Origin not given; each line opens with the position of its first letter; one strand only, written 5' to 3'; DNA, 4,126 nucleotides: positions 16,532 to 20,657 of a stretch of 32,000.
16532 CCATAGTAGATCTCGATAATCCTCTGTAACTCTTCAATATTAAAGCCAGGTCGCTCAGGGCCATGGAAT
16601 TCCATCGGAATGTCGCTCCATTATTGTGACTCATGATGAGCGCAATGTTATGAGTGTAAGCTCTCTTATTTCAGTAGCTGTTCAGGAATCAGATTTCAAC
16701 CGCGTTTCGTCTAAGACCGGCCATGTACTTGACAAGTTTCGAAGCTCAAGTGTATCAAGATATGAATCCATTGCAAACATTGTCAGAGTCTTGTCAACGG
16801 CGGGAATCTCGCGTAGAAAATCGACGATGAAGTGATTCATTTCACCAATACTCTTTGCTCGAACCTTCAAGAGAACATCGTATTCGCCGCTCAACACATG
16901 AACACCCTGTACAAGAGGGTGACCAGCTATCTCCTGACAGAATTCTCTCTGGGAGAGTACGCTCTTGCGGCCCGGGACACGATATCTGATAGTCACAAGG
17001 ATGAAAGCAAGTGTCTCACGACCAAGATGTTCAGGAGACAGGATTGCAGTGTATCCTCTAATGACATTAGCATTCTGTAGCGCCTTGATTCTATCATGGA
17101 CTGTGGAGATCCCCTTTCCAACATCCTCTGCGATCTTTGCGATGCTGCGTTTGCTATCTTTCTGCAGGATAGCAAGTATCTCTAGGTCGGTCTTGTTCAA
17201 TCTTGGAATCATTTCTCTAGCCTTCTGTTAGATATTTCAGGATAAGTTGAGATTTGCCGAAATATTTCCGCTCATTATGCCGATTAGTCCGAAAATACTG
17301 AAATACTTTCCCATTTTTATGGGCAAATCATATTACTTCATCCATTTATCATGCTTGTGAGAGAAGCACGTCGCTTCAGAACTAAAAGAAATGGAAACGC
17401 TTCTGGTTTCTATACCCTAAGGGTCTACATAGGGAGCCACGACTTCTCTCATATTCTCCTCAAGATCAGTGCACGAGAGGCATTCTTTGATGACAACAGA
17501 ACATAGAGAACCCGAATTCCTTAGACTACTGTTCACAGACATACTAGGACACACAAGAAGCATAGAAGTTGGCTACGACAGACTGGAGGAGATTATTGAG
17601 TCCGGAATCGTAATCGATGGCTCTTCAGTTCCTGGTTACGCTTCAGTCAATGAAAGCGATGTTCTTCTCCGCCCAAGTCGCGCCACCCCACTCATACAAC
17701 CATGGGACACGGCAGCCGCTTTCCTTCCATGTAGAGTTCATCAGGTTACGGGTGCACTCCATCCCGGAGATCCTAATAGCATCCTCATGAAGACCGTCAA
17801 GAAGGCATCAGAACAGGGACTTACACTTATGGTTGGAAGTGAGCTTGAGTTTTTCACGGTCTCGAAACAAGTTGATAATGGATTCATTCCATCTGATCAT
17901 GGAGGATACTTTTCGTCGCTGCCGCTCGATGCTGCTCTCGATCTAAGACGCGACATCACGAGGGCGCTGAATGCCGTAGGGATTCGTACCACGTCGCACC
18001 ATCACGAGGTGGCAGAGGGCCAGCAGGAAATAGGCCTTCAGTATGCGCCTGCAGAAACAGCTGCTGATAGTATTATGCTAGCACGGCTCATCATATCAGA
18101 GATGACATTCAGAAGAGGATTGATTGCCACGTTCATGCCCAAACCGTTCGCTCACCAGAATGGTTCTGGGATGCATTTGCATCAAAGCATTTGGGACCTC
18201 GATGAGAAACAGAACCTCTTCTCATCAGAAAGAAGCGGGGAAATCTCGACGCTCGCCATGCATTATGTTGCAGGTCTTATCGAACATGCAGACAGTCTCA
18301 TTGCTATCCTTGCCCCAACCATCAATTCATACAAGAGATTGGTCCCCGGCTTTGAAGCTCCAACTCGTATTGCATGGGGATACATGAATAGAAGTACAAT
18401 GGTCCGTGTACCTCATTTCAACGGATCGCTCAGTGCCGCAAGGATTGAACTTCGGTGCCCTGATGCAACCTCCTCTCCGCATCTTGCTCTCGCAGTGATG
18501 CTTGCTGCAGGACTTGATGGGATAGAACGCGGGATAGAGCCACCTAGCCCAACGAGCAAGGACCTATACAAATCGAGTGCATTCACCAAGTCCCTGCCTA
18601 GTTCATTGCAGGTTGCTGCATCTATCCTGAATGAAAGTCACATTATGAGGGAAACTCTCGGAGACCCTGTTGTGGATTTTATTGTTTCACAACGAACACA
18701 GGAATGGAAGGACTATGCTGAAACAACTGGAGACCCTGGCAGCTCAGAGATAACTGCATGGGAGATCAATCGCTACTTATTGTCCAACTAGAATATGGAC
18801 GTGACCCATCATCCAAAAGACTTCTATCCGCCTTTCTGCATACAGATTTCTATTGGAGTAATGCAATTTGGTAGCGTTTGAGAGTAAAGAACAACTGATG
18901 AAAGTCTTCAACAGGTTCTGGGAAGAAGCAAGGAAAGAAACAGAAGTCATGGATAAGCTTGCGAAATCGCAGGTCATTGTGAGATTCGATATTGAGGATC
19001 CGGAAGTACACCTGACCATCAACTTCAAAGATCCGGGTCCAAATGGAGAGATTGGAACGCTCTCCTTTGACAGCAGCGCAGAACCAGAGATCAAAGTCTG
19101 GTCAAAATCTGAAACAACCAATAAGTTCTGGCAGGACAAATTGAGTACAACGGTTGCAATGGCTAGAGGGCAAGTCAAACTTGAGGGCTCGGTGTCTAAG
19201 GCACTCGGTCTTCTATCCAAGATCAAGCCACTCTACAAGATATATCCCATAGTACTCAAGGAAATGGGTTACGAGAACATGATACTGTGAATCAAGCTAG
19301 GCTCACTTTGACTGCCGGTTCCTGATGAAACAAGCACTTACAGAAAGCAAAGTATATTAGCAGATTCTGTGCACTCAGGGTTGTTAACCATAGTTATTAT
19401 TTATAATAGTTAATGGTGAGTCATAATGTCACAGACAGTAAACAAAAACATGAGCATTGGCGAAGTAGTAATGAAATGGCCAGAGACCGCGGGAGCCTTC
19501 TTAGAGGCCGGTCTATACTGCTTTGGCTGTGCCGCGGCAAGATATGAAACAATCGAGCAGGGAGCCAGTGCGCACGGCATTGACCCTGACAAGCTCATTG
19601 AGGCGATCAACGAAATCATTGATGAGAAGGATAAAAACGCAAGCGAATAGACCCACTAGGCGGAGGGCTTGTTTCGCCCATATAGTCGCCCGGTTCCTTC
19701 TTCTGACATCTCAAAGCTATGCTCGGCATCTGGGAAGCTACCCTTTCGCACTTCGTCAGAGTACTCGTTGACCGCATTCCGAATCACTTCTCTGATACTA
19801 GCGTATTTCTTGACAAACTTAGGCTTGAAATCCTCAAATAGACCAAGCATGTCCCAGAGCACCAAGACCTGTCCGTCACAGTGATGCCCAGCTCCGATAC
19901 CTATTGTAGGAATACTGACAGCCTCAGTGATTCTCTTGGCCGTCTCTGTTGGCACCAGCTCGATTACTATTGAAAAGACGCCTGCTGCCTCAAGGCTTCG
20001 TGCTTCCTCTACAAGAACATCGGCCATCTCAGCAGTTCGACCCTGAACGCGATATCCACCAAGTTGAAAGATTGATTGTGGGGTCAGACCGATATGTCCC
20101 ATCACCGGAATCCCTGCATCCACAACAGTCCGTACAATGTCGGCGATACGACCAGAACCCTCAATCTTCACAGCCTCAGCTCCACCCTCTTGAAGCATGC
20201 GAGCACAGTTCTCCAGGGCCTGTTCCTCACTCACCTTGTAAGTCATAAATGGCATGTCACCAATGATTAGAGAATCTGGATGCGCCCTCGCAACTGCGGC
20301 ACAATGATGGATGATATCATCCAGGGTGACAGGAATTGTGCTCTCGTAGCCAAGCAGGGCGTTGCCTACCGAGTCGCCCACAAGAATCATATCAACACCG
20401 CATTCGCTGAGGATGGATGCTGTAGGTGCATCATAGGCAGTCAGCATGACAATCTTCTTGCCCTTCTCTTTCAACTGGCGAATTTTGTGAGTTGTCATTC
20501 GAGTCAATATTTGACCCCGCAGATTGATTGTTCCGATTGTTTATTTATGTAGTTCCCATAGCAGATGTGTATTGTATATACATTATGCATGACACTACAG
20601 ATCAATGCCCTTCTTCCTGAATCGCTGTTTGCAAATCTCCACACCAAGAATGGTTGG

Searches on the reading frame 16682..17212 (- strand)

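Call 49: search_protein_families(library=pfam, proteins=[window:16682-17212:-], max_evalue=0.001)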
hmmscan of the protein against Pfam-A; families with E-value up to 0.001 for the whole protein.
window:16682-17212:- (176 aa): 4 families
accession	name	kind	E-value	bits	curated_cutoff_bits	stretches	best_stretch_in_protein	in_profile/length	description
PF01037.27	AsnC_trans_reg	-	9.8e-16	57.9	25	1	83-149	9-72/73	Lrp/AsnC ligand binding domain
PF13412.12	HTH_24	-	4.7e-12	45.7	21.9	1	5-52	1-48/48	Winged helix-turn-helix DNA-binding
PF13404.12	HTH_AsnC-type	-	1.9e-10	40.8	27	1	5-46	1-42/42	AsnC-type helix-turn-helix domain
PF25212.1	HVO_A0114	-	1.3e-07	31.7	27.6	1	5-52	20-67/84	HVO_A0114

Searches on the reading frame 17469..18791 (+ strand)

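Call 44: search_protein_families(library=pfam, proteins=[window:17469-18791:+], max_evalue=0.001)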
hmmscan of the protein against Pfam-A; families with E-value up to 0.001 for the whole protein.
window:17469-18791:+ (440 aa): 2 families
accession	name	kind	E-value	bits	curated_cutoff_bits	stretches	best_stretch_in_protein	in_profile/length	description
PF00120.29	Gln-synt_C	-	2.3e-104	349.6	24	1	100-435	2-343/344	Glutamine synthetase, catalytic domain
PF03951.24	Gln-synt_N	-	1.1e-17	63.9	33.4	1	16-91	3-80/82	Glutamine synthetase, beta-Grasp domain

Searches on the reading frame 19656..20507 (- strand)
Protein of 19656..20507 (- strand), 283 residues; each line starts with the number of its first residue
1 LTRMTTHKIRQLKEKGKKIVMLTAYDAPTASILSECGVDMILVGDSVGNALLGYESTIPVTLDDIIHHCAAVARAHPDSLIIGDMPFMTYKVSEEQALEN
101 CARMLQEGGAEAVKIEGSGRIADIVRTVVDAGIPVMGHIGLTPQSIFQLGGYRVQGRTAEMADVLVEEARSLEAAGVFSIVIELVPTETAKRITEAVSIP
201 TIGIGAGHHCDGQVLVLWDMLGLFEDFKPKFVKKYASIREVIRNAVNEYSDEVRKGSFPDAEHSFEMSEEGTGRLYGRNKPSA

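Call 49: search_protein_families(library=pfam, proteins=[window:19656-20507:-], max_evalue=0.001)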
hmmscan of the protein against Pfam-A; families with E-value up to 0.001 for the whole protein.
window:19656-20507:- (283 aa): 2 families
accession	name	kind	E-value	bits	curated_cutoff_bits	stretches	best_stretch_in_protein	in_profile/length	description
PF02548.21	Pantoate_transf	-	4.7e-116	387.2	28.7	1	3-260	1-258/259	Ketopantoate hydroxymethyltransferase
PF13714.12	PEP_mutase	-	3.6e-07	30.4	31.5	1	9-118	1-107/240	Phosphoenolpyruvate phosphomutase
